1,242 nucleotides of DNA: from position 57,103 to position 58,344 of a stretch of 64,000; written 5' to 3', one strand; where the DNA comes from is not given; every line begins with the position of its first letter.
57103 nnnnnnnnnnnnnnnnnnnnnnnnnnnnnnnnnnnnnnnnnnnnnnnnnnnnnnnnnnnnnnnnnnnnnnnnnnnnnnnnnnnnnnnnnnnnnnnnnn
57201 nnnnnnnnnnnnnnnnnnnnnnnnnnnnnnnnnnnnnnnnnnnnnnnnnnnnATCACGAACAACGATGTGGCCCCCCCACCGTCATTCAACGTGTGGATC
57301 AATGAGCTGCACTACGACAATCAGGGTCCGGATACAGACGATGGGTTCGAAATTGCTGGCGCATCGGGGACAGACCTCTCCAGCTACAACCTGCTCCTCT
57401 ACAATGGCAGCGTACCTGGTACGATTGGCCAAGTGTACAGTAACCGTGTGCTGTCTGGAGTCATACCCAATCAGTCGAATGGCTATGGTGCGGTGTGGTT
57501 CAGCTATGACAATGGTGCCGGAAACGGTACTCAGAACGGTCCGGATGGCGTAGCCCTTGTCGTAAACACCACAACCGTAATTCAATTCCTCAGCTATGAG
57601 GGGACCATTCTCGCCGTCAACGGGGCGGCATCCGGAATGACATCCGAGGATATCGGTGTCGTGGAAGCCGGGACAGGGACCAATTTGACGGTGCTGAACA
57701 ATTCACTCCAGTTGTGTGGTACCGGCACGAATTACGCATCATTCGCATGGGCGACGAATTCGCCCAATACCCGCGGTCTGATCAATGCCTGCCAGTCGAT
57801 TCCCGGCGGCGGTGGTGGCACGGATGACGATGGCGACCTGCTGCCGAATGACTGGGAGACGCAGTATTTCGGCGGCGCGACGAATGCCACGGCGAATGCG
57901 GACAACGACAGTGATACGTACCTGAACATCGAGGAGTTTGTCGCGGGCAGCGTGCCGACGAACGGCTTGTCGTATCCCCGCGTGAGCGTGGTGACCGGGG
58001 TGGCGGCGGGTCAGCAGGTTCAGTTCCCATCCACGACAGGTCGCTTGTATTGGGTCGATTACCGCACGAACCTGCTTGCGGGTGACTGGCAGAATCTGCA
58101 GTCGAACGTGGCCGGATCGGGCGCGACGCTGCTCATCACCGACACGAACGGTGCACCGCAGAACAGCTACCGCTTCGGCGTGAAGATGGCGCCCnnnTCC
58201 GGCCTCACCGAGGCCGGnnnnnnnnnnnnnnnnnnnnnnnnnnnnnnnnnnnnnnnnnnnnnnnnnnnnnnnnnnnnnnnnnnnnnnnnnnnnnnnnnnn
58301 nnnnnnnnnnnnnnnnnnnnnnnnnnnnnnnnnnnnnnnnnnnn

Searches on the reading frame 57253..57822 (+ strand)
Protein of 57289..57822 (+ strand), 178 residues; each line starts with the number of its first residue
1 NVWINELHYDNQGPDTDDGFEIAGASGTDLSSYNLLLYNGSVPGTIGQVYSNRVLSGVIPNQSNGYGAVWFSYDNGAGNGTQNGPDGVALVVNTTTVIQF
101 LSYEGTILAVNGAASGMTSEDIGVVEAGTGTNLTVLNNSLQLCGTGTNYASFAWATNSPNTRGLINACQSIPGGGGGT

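Call 8: search_protein_families(library=pfam, proteins=[window:57253-57762:+], max_evalue=10)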
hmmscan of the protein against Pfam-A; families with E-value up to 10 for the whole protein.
window:57253-57762:+ (170 aa): 0 families

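Call 14: search_protein_families(library=pfam, alignment_id=A1, max_evalue=0.01)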
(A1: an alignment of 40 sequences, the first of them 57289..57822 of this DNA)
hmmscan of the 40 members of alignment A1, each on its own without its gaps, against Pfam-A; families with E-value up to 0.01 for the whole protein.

A. member 1, window:57289-57822:+ (178 aa): 0 families

B. families by the number of members that match (of 40 scanned): 2 families
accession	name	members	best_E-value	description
PF00932.25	LTD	8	3.9e-06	Lamin Tail Domain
PF15563.11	Imm19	1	0.0069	Immunity protein 19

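Call 15: search_solved_structures(query=A1, max_evalue=10, show_alignments=2)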
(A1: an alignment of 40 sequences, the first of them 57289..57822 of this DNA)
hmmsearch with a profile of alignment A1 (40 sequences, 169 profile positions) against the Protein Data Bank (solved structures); distinct sequences matched with E-value up to 10: 2.
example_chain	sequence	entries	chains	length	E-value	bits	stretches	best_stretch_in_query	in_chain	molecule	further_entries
9c2d_A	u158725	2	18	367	0.15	15.4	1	72-140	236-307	Major capsid protein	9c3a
9ncf_A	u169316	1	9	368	0.16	15.3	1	72-139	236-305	Major capsid protein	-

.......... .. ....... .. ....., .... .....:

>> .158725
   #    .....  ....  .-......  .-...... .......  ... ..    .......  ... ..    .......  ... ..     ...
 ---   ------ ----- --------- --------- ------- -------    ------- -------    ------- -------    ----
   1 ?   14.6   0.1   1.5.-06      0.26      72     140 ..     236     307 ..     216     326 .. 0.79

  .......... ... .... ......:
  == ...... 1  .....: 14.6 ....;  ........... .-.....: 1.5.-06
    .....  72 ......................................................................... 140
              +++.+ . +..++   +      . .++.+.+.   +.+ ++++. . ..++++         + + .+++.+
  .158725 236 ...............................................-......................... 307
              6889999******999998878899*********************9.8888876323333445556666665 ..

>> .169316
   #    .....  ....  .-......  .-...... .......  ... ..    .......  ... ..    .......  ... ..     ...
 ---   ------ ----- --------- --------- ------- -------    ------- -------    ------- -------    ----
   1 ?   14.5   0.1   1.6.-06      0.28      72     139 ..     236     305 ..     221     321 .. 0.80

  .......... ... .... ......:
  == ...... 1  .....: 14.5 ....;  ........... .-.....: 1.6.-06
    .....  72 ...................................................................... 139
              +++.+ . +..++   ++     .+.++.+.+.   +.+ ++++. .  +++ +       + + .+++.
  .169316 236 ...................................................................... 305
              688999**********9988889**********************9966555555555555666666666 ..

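Call 20: predict_structure(alignment_id=A1)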
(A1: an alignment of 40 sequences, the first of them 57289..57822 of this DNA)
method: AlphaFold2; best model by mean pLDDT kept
length: 178 residues; sequences in the alignment: 40
mean_pLDDT: 87.7   pTM: 0.86
mean pLDDT of the five models: 87.7, 87.6, 87.6, 87.4, 87.3
residues with pLDDT >= 90: 118; 70-90: 33; 50-70: 23; < 50: 4
segments of 3 or more residues with pLDDT < 50: 175-178
pLDDT, mean of each block of 10 residues (from residue 1): 90 74 97 95 92 96 94 75 82 97 92 97 71 79 95 91 95 60
secondary structure, 60 per line:
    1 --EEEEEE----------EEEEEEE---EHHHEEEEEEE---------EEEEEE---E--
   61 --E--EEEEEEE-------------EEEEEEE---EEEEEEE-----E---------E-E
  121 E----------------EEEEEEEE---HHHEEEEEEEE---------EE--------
elements in order: E3-8 E19-25 E33-39 E49-54 E66-72 E86-92 E96-102 E138-145 E152-159

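Call 22: fold_search(model_id=the predicted structure, library=pdb)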
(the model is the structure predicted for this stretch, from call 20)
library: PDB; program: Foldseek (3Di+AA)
matches with E <= 10: 675; with E <= 0.001: 0
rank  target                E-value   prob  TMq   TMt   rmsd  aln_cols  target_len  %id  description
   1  6z2d                  3.3e-02  0.75  0.31  0.18   8.3       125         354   12  Crystal structure of wild type OgpA from Akkermansia muciniphila in P 41 21 2 (released 2020-09-30)
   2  6z2o                  3.3e-02  0.72  0.30  0.18   8.1       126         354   12  Crystal structure of wild type OgpA from Akkermansia muciniphila in P 21 21 21 (released 2020-09-30)
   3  6z2p_A                3.3e-02  0.66  0.29  0.18   8.5       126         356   13  Crystal structure of catalytic inactive OgpA from Akkermansia muciniphila in complex with an O-glycopeptide (glycodros (released 2020-09-30)
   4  8b5l_q                3.7e-02  0.35  0.22  0.24  11.9       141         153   13  Cryo-EM structure of ribosome-Sec61-TRAP (TRanslocon Associated Protein) translocon complex (released 2023-03-01)
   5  9n9j_5                3.7e-02  0.28  0.22  0.26  26.2       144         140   12  Structure of a GRP94 folding intermediate engaged with a CCDC134- and FKBP11-bound secretory translocon (released 2025-11-19)
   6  6z2q_A                4.6e-02  0.66  0.30  0.18   8.3       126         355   13  Crystal structure of wild type OgpA from Akkermansia muciniphila in complex with an O-glycopeptide (GalGalNAc-TS) prod (released 2020-09-30)
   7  7bhq_B                8.5e-02  0.35  0.29  0.27  11.1       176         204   10  In situ assembled Salmonella FlgD hook cap complex (released 2021-05-05)
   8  7ey2_B                9.4e-02  0.57  0.30  0.09   8.4       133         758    8  Bifunctional xylosidase/glucosidase LXYL D300N mutant with intermediate substrate xylose (released 2022-06-01)
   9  8rjc_5                9.4e-02  0.30  0.26  0.26  11.7       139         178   14  Structure of the rabbit 80S ribosome stalled on a 2-TMD rhodopsin intermediate in complex with Sec61-TRAP, open confor (released 2024-01-24)
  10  3jt0_A                1.2e-01  0.90  0.36  0.56   4.5       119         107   13  Crystal Structure of the C-terminal fragment (426-558) Lamin-B1 from Homo sapiens, Northeast Structural Genomics Conso (released 2009-09-22)
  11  7eh9_B                1.2e-01  0.57  0.32  0.38   9.2       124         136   11  Crystal structure of the flagellar hook cap fragment from Salmonella enterica serovar Typhimurium (released 2021-11-24)
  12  5wab_D                1.2e-01  0.54  0.30  0.10   6.4       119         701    8  Crystal Structure of Bifidobacterium adolescentis GH3 beta-glucosidase (released 2018-04-04)
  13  6kj0_A                1.3e-01  0.54  0.29  0.09   8.2       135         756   10  Bifunctional xylosidase/glucosidase LXYL mutant E529Q C2221 (released 2020-02-26)
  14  5wab_B                1.5e-01  0.38  0.29  0.10   7.5       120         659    8  Crystal Structure of Bifidobacterium adolescentis GH3 beta-glucosidase (released 2018-04-04)
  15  6jbs_B                1.5e-01  0.35  0.26  0.08   8.8       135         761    9  Bifunctional xylosidase/glucosidase LXYL (released 2020-02-12)
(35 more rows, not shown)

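Call 28: search_protein_families(library=ncbifam, proteins=[window:57289-57822:+], max_evalue=0.1)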
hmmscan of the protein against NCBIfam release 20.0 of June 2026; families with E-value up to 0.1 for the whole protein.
window:57289-57822:+ (178 aa): 0 families

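Call 55: search_protein_representatives(alignment_id=A1)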
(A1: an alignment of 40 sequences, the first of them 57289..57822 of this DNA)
Query: 40 sequences, 169 profile positions. Proteins with E-value up to 0.001 (for the whole library): 8429; up to 1e-10: 5250; up to 1e-30: 2655. The best 150 are listed.
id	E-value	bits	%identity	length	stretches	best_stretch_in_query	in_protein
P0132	0.0e+00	1093.9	-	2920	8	2-158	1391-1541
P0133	1.6e-289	965.6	-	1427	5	3-165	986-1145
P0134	2.1e-244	818.7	-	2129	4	2-164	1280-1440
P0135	3.3e-232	779.0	-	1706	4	2-166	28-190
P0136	3.7e-226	759.3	-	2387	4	2-167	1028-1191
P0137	3.3e-193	652.1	-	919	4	3-166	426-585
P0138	7.3e-192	647.7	-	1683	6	2-163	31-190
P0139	1.5e-185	627.2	-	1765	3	1-164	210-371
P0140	5.2e-184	622.2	-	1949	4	2-165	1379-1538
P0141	3.2e-181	613.1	-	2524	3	2-167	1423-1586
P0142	1.6e-180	610.9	-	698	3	3-164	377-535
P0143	3.4e-179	606.5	-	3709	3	2-167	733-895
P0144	1.9e-175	594.3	-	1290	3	2-168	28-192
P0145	7.1e-174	589.2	-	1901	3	2-166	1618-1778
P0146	2.7e-173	587.3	-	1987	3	3-166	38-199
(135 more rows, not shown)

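Call 67: find_related_loci(query=A1, collection=metagenome_contigs, flank=10000)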
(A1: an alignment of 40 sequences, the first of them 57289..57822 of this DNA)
Query A1 (178 aa) in metagenome_contigs; peptide patterns used: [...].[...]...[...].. (x = any residue, [..] = any of these).
511 stretches matched a pattern; 438 encode a relative of the query (tblastn E <= 1e-3); the best 80 are kept; 79 distinct loci.
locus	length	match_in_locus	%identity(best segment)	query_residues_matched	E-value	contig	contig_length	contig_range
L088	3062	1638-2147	52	1-173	3e-48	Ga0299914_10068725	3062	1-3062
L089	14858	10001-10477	56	2-171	1e-47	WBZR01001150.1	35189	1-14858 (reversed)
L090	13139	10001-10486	56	2-174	7e-47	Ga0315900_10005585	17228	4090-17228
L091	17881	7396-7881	54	1-171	3e-46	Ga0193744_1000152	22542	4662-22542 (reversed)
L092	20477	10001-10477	50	1-172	2e-46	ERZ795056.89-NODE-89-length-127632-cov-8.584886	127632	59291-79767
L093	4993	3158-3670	51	1-169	1e-45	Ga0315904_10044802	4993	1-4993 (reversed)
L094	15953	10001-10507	53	2-176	3e-45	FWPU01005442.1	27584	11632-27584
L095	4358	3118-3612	51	2-174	2e-45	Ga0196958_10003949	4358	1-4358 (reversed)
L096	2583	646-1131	49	1-172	6e-45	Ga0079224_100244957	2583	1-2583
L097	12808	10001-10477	54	2-171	7e-45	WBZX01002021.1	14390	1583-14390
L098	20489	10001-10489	50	2-176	2e-44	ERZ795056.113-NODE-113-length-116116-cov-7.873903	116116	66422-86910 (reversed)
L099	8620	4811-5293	52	1-172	2e-44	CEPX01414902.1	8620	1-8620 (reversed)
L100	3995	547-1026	53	1-171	1e-43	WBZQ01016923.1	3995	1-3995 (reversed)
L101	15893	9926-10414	53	1-171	1e-43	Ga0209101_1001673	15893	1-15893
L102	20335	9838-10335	49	1-172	4e-43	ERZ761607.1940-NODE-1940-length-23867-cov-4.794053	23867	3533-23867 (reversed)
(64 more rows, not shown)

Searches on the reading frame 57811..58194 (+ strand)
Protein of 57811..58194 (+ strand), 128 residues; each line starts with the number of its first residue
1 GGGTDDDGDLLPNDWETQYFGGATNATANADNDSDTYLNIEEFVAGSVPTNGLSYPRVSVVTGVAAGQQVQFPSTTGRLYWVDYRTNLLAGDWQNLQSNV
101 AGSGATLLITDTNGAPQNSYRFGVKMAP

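Call 8: search_protein_families(library=pfam, proteins=[window:57850-58194:+], max_evalue=10)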
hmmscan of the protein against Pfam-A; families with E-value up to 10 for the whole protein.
window:57850-58194:+ (115 aa): 0 families

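Call 28: search_protein_families(library=ncbifam, proteins=[window:57811-58194:+], max_evalue=0.1)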
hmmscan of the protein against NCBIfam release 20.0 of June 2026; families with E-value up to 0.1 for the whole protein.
window:57811-58194:+ (128 aa): 2 families
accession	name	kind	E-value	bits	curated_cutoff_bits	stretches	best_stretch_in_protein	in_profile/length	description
NF042425.1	Amuc_1099_fam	equivalog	0.00033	20.4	50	1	12-58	109-156/321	Amuc_1099 family pilus-like system protein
NF041762.1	diheme_GEGP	equivalog_domain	0.03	13.5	300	1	23-61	88-126/359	GEGP motif-containing diheme protein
